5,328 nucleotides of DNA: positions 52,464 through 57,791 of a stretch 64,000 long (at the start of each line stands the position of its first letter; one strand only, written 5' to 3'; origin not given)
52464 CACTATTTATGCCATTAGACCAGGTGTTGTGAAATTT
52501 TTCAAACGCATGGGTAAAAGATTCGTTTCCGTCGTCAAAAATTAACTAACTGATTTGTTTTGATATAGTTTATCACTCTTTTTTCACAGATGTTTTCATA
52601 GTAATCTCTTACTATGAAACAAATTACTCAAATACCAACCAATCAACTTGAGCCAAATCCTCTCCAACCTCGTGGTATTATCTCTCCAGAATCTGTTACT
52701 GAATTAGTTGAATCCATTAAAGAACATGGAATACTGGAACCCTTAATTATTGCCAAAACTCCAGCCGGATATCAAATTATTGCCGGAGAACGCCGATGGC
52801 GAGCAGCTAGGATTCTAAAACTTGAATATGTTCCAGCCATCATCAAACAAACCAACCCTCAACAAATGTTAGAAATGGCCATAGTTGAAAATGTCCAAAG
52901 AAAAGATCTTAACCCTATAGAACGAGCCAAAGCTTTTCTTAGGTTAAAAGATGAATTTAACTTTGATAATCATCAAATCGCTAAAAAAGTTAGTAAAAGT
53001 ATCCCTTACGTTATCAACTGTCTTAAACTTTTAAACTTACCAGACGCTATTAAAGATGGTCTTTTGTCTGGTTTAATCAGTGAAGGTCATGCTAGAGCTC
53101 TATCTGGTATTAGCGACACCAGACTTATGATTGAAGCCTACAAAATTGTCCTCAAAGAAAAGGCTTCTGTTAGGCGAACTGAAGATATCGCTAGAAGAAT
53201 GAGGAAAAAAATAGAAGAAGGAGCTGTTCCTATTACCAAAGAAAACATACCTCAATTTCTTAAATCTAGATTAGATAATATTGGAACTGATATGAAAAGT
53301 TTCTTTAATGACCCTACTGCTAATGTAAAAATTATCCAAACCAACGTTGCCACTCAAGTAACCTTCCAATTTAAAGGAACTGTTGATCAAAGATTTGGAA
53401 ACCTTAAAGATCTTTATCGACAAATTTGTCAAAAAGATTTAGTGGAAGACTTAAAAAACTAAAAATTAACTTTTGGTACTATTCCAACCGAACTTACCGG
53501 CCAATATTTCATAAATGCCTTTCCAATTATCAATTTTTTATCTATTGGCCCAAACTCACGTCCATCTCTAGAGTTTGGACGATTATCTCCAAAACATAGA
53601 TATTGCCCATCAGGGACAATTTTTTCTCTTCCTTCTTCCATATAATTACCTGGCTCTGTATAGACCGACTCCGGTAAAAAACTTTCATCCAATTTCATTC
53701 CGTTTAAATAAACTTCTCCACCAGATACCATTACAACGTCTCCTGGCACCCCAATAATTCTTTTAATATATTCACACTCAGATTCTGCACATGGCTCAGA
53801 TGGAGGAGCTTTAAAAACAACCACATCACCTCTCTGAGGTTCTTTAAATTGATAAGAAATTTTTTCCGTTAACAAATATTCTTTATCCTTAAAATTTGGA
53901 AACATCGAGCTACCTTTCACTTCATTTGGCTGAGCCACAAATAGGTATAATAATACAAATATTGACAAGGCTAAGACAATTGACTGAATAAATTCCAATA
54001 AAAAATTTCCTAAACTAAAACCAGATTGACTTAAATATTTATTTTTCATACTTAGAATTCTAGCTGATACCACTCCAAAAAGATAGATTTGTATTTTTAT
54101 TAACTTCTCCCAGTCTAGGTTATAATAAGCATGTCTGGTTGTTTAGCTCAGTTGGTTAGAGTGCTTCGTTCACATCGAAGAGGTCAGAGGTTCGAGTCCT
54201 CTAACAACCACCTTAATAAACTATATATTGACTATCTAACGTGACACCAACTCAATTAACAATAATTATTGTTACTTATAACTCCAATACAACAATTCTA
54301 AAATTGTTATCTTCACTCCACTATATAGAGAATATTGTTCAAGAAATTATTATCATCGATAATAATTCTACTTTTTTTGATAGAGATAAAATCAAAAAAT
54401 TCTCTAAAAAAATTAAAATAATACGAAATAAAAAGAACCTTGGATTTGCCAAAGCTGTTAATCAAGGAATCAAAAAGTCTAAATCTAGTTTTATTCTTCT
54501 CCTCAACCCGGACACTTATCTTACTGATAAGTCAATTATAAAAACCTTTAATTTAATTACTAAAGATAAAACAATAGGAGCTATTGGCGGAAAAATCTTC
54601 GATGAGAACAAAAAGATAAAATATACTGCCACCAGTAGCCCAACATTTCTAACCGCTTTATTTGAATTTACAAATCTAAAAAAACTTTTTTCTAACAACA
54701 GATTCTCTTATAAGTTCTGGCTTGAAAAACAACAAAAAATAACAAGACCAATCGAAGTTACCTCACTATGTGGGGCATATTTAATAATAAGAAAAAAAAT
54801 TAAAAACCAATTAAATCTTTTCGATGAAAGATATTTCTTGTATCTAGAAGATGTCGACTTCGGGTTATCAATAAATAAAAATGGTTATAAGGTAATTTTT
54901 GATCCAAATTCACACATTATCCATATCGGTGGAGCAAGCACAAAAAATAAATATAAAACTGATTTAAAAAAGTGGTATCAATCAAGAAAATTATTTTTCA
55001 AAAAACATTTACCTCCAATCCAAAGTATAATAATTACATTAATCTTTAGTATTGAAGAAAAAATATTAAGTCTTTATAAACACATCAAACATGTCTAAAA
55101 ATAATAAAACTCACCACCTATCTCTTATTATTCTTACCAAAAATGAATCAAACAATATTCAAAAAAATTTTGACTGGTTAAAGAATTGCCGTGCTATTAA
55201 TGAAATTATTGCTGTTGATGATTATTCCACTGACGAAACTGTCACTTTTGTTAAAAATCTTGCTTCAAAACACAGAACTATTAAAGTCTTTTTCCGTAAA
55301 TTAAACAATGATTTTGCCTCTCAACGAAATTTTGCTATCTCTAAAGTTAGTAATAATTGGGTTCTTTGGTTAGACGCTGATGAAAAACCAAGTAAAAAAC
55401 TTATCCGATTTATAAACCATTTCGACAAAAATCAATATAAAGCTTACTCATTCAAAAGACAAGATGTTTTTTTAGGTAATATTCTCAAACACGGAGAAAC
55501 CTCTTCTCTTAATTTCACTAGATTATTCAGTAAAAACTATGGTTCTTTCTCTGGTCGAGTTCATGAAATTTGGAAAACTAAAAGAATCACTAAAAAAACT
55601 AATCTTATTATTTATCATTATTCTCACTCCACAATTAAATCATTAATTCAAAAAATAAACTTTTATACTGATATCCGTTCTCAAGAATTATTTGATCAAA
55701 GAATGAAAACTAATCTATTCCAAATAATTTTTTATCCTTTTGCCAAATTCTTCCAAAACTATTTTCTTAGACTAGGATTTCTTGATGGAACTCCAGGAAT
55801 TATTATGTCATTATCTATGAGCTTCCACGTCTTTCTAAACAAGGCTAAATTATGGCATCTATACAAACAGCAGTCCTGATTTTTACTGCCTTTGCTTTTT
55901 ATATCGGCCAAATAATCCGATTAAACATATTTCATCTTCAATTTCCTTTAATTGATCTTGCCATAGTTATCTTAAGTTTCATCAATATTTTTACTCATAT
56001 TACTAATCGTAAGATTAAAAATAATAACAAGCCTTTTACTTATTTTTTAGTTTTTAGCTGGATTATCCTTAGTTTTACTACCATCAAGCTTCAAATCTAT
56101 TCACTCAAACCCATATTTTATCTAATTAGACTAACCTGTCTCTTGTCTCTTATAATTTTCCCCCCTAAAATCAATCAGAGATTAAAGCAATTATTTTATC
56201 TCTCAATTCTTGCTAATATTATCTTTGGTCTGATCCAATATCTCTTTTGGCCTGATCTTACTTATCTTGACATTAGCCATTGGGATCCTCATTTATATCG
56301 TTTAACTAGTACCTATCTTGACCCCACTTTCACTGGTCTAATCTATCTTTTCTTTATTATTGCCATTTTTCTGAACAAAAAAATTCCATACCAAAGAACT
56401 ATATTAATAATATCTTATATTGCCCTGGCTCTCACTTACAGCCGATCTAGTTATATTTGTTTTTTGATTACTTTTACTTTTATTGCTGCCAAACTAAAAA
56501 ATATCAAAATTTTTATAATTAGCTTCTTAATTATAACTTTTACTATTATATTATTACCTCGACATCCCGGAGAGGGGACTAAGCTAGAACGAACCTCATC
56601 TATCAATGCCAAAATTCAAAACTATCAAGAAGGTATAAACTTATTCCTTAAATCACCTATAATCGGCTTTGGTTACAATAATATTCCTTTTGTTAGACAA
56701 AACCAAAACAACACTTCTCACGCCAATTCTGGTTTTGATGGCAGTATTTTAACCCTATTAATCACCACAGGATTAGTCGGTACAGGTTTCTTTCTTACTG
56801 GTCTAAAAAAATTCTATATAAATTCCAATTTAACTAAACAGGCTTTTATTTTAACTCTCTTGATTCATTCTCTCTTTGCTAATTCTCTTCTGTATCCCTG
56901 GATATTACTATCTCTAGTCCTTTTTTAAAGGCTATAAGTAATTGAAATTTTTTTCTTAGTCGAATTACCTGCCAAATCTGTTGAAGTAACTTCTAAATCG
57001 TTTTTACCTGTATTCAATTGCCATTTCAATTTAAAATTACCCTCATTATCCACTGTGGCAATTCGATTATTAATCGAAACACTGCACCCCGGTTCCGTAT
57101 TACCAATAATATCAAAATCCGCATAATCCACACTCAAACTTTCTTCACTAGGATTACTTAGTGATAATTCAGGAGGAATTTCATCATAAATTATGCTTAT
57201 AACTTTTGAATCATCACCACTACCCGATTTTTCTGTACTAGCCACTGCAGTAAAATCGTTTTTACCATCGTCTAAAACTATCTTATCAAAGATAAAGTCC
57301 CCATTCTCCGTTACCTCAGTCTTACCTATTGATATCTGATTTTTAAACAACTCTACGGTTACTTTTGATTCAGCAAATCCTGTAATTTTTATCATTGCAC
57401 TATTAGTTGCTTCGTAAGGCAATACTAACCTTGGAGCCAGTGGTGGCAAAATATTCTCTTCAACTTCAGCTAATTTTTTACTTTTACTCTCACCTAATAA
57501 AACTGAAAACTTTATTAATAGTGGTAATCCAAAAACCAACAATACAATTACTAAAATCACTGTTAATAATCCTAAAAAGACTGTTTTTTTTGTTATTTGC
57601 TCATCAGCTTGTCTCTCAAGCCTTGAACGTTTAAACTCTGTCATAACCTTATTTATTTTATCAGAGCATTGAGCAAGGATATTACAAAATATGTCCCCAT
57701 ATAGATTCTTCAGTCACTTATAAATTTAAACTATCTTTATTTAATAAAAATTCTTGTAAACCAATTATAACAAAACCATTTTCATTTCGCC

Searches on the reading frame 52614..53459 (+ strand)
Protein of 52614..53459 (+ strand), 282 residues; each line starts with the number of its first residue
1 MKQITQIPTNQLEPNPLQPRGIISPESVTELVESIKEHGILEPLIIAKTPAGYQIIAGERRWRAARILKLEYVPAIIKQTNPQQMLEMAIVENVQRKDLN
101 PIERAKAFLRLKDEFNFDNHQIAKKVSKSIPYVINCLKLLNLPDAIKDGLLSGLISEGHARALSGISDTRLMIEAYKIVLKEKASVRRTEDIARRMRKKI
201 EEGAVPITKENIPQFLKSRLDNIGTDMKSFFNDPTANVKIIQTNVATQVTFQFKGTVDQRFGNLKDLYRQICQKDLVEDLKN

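Call 34: search_protein_families(library=pfam, proteins=[window:52614-53459:+], max_evalue=0.0001)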
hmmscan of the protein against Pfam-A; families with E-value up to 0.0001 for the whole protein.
window:52614-53459:+ (282 aa): 2 families
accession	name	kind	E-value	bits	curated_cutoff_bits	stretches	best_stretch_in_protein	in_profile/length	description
PF02195.25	ParB_N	-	5.6e-30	103.7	26.3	1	3-95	2-95/95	ParB N-terminal domain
PF17762.8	HTH_ParB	-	3.2e-27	95.1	22.6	1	97-197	1-101/102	ParB HTH domain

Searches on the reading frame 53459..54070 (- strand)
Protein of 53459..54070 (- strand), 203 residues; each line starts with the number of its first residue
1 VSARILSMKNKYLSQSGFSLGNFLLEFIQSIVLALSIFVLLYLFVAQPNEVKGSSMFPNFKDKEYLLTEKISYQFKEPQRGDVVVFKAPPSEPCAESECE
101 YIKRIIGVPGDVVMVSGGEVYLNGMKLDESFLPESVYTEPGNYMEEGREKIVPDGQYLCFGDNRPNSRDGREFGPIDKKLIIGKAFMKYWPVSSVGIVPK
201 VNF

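Call 34: search_protein_families(library=pfam, proteins=[window:53459-54070:-], max_evalue=0.0001)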
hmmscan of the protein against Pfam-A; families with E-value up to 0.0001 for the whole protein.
window:53459-54070:- (203 aa): 1 family
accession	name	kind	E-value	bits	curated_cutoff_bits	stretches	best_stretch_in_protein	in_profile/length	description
PF10502.14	Peptidase_S26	-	3.6e-46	157.6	22.9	1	25-190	2-168/168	Signal peptidase, peptidase S26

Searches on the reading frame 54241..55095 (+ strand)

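Call 34: search_protein_families(library=pfam, proteins=[window:54241-55095:+], max_evalue=0.0001)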
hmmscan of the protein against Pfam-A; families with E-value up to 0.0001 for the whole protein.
window:54241-55095:+ (285 aa): 5 families
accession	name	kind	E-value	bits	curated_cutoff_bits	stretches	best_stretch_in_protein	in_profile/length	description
PF00535.33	Glycos_transf_2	-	7.7e-23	81.7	23.3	1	7-153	1-149/168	Glycosyl transferase family 2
PF13641.12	Glyco_tranf_2_3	-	1.6e-11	45.1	27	1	6-231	3-214/230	Glycosyltransferase like family 2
PF13712.12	Glyco_tranf_2_5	-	7.7e-10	39.3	27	1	58-254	32-208/210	Glycosyltransferase like family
PF13632.12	Glyco_trans_2_3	-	6.3e-07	29.8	27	1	169-248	65-142/198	Glycosyl transferase family group 2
PF09258.16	Glyco_transf_64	-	1e-05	25.4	21.3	1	6-176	1-169/245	Glycosyl transferase family 64 domain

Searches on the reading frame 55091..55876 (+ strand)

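Call 34: search_protein_families(library=pfam, proteins=[window:55091-55876:+], max_evalue=0.0001)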
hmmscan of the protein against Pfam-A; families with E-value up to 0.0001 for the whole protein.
window:55091-55876:+ (262 aa): 1 family
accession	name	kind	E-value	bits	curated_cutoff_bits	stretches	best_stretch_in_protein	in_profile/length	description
PF00535.33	Glycos_transf_2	-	3.2e-21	76.4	23.3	1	11-139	1-131/168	Glycosyl transferase family 2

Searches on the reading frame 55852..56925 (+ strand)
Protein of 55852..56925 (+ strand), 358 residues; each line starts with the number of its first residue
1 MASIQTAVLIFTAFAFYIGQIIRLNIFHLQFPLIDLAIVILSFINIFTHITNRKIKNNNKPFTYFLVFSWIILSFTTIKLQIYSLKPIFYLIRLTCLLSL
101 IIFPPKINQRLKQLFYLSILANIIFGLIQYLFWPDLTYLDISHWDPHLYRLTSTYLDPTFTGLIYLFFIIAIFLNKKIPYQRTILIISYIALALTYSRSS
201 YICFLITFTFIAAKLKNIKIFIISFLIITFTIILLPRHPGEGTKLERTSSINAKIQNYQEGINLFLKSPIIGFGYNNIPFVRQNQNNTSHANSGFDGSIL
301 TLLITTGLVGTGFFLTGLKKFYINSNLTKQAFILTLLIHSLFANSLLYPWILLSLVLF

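Call 34: search_protein_families(library=pfam, proteins=[window:55852-56925:+], max_evalue=0.0001)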
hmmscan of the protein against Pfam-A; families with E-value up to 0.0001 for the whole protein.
window:55852-56925:+ (358 aa): 1 family
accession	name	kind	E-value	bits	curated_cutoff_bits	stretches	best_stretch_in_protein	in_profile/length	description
PF04932.20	Wzy_C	-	2.4e-12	47.3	31.7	1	184-315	2-149/149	O-Antigen ligase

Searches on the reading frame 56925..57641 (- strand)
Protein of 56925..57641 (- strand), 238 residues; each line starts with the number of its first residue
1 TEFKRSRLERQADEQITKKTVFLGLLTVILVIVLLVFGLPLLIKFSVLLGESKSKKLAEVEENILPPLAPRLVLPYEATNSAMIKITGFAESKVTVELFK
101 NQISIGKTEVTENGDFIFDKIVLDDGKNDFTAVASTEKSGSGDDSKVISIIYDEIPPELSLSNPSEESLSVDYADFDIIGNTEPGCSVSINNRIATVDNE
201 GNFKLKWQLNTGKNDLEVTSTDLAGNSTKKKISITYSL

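Call 34: search_protein_families(library=pfam, proteins=[window:56925-57641:-], max_evalue=0.0001)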
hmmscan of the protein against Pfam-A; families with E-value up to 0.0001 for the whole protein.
window:56925-57641:- (238 aa): 3 families
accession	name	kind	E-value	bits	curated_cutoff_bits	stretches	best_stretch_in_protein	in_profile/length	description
PF09136.16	Glucodextran_B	-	2.8e-14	53.2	27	1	157-236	1-81/83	Glucodextranase, domain B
PF17936.7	Big_6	-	3.6e-10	40.4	27.6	1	169-230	8-76/83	Bacterial Ig domain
PF19077.6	Big_13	-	1.1e-07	32.7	27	0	194-234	54-98/102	Bacterial Ig-like domain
